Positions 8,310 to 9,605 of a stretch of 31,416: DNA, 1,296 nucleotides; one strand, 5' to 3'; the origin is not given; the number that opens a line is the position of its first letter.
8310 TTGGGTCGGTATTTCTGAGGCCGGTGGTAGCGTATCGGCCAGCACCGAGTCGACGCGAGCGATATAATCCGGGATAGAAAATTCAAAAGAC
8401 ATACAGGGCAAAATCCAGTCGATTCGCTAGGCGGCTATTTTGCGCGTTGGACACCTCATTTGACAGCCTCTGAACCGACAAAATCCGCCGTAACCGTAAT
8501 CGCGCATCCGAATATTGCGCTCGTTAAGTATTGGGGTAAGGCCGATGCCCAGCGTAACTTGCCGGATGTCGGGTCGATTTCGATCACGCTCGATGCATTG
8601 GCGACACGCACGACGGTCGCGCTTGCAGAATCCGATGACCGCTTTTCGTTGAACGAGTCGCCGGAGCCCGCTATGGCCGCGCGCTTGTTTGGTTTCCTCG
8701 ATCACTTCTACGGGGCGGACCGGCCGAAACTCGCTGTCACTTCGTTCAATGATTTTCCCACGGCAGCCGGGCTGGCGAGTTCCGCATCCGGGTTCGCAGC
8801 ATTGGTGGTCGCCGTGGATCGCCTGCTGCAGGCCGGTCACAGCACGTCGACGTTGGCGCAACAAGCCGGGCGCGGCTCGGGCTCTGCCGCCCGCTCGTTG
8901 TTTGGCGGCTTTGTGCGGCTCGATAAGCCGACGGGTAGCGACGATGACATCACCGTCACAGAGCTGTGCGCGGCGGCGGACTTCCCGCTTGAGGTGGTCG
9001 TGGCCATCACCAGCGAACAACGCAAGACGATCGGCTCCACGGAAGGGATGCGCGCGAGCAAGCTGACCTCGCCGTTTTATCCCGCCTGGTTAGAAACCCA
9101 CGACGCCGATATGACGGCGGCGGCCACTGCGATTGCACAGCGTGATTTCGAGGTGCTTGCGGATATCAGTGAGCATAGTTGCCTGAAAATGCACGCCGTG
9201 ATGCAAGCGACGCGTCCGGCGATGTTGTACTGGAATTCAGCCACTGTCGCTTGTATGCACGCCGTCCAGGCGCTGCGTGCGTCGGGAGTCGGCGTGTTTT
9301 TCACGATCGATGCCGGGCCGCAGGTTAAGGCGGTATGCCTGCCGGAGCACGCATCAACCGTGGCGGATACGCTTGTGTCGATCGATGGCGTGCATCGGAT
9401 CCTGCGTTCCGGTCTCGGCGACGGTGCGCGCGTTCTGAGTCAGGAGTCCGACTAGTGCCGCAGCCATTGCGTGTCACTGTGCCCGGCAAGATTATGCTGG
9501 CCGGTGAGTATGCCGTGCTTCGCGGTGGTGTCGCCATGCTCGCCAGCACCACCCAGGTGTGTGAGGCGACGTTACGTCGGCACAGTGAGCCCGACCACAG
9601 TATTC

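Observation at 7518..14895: Near-complete classical mevalonate pathway cluster in a probable gammaproteobacterium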

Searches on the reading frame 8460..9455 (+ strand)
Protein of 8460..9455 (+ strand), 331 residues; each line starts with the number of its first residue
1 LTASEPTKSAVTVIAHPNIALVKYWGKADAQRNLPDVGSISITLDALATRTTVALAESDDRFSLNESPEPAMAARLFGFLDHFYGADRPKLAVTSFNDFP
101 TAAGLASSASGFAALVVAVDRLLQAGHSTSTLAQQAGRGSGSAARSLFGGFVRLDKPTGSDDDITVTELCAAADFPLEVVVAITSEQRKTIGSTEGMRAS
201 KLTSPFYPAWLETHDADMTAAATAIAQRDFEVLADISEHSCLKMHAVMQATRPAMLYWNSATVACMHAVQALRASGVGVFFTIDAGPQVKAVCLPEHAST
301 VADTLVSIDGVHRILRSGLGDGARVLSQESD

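Call 4: search_protein_families(library=pfam, proteins=[window:8460-9455:+])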
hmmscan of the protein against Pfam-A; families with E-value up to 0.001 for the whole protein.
window:8460-9455:+ (331 aa): 3 families
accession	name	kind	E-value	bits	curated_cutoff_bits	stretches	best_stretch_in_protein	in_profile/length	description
PF22700.2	MVD-like_N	-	2.4e-45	154.4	27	1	15-159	1-151/157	Diphosphomevalonate decarboxylase-like N-terminal domain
PF18376.6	MDD_C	-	1.7e-19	70.8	23.2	1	179-306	1-131/186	Mevalonate 5-diphosphate decarboxylase C-terminal domain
PF00288.32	GHMP_kinases_N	-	7.5e-07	29.7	22.3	1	85-141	15-68/87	GHMP kinases N terminal domain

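Call 5: search_protein_families(library=ncbifam, proteins=[window:8460-9455:+])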
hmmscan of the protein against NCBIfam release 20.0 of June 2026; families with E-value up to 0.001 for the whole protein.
window:8460-9455:+ (331 aa): 3 families
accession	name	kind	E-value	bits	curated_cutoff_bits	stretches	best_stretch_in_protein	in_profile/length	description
TIGR01240.1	mevDPdecarb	equivalog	1.7e-76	257.2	171.35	1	12-305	2-300/305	diphosphomevalonate decarboxylase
NF040704.1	IPP_alt_MvaD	equivalog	1.6e-35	122.7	475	1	12-328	3-318/323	phosphomevalonate decarboxylase MvaD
NF040847.1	mev_decarb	equivalog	0.00082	18.6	560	0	13-290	38-316/350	bisphosphomevalonate decarboxylase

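Call 37: search_solved_structures(query=window:8460-9455:+, show_alignments=1)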
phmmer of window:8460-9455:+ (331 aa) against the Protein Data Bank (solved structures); distinct sequences matched with E-value up to 0.001: 18.
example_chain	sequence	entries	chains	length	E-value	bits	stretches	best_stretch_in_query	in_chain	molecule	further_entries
6n0z_A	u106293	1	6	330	2.7e-60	207.6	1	11-328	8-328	Diphosphomevalonate decarboxylase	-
6n0x_A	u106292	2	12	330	8.3e-59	202.7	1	11-328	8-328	Diphosphomevalonate decarboxylase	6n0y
5v2l_A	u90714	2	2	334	9.8e-49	169.7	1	14-295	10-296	Mevalonate diphosphate decarboxylase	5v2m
6e2s_A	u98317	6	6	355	1.2e-48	169.4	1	14-295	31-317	Mevalonate diphosphate decarboxylase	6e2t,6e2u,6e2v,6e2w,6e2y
2gs8_A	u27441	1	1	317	1.5e-45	159.2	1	9-305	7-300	mevalonate pyrophosphate decarboxylase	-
3qt5_A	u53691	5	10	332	2.7e-45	158.4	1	14-318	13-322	Mevalonate diphosphate decarboxylase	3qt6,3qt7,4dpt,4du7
3qt8_A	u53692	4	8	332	7e-45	157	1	14-318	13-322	Mevalonate diphosphate decarboxylase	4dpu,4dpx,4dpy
4dpw_A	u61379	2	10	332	3.5e-44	154.7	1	14-318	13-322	Mevalonate diphosphate decarboxylase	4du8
2hk2_A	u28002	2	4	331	2e-43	152.2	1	14-315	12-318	Diphosphomevalonate decarboxylase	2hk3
3d4j_A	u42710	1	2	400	5.4e-38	134.4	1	3-295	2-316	Diphosphomevalonate decarboxylase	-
1fi4_A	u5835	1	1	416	1.7e-37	132.8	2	90-300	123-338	MEVALONATE 5-DIPHOSPHATE DECARBOXYLASE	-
6n10_A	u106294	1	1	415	7.3e-37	130.7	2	90-291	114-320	Diphosphomevalonate decarboxylase MVD1, peroxisomal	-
6xr5_A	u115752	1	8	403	3.5e-35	125.1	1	12-295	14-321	Diphosphomevalonate decarboxylase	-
5gmd_A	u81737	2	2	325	5.9e-35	124.4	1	10-329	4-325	Diphosphomevalonate decarboxylase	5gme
4z7c_A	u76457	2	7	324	6.5e-35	124.3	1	10-329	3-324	Diphosphomevalonate decarboxylase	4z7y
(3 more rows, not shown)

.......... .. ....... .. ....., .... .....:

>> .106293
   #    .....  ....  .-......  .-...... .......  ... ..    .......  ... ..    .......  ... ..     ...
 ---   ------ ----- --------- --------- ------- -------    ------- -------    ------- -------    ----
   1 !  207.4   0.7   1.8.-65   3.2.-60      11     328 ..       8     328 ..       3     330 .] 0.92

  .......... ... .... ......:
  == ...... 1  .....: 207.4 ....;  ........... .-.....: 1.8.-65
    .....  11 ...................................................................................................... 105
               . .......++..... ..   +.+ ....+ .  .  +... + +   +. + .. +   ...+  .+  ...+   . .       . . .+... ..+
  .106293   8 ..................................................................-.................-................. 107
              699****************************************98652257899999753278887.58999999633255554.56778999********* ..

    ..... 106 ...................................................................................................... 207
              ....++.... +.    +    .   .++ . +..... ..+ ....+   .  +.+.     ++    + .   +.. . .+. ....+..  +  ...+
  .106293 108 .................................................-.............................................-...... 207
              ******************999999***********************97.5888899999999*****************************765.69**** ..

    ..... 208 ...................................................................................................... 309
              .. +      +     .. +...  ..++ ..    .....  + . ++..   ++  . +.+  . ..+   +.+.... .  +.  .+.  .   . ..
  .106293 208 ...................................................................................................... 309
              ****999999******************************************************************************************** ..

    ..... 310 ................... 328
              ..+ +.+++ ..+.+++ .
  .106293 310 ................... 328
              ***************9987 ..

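Call 41: search_solved_structures(query=window:8460-9455:+, show_alignments=5, max_evalue=1e-44)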
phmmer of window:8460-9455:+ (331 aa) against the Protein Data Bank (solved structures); distinct sequences matched with E-value up to 1e-44: 7.
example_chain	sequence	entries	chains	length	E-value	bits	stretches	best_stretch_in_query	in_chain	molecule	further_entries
6n0z_A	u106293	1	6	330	2.7e-60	207.6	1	11-328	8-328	Diphosphomevalonate decarboxylase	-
6n0x_A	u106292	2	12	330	8.3e-59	202.7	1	11-328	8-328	Diphosphomevalonate decarboxylase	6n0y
5v2l_A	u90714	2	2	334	9.8e-49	169.7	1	14-295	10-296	Mevalonate diphosphate decarboxylase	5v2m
6e2s_A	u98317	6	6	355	1.2e-48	169.4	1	14-295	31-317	Mevalonate diphosphate decarboxylase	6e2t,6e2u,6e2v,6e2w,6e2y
2gs8_A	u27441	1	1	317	1.5e-45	159.2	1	9-305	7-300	mevalonate pyrophosphate decarboxylase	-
3qt5_A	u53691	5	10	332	2.7e-45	158.4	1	14-318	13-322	Mevalonate diphosphate decarboxylase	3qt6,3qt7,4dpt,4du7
3qt8_A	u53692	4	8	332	7e-45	157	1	14-318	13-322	Mevalonate diphosphate decarboxylase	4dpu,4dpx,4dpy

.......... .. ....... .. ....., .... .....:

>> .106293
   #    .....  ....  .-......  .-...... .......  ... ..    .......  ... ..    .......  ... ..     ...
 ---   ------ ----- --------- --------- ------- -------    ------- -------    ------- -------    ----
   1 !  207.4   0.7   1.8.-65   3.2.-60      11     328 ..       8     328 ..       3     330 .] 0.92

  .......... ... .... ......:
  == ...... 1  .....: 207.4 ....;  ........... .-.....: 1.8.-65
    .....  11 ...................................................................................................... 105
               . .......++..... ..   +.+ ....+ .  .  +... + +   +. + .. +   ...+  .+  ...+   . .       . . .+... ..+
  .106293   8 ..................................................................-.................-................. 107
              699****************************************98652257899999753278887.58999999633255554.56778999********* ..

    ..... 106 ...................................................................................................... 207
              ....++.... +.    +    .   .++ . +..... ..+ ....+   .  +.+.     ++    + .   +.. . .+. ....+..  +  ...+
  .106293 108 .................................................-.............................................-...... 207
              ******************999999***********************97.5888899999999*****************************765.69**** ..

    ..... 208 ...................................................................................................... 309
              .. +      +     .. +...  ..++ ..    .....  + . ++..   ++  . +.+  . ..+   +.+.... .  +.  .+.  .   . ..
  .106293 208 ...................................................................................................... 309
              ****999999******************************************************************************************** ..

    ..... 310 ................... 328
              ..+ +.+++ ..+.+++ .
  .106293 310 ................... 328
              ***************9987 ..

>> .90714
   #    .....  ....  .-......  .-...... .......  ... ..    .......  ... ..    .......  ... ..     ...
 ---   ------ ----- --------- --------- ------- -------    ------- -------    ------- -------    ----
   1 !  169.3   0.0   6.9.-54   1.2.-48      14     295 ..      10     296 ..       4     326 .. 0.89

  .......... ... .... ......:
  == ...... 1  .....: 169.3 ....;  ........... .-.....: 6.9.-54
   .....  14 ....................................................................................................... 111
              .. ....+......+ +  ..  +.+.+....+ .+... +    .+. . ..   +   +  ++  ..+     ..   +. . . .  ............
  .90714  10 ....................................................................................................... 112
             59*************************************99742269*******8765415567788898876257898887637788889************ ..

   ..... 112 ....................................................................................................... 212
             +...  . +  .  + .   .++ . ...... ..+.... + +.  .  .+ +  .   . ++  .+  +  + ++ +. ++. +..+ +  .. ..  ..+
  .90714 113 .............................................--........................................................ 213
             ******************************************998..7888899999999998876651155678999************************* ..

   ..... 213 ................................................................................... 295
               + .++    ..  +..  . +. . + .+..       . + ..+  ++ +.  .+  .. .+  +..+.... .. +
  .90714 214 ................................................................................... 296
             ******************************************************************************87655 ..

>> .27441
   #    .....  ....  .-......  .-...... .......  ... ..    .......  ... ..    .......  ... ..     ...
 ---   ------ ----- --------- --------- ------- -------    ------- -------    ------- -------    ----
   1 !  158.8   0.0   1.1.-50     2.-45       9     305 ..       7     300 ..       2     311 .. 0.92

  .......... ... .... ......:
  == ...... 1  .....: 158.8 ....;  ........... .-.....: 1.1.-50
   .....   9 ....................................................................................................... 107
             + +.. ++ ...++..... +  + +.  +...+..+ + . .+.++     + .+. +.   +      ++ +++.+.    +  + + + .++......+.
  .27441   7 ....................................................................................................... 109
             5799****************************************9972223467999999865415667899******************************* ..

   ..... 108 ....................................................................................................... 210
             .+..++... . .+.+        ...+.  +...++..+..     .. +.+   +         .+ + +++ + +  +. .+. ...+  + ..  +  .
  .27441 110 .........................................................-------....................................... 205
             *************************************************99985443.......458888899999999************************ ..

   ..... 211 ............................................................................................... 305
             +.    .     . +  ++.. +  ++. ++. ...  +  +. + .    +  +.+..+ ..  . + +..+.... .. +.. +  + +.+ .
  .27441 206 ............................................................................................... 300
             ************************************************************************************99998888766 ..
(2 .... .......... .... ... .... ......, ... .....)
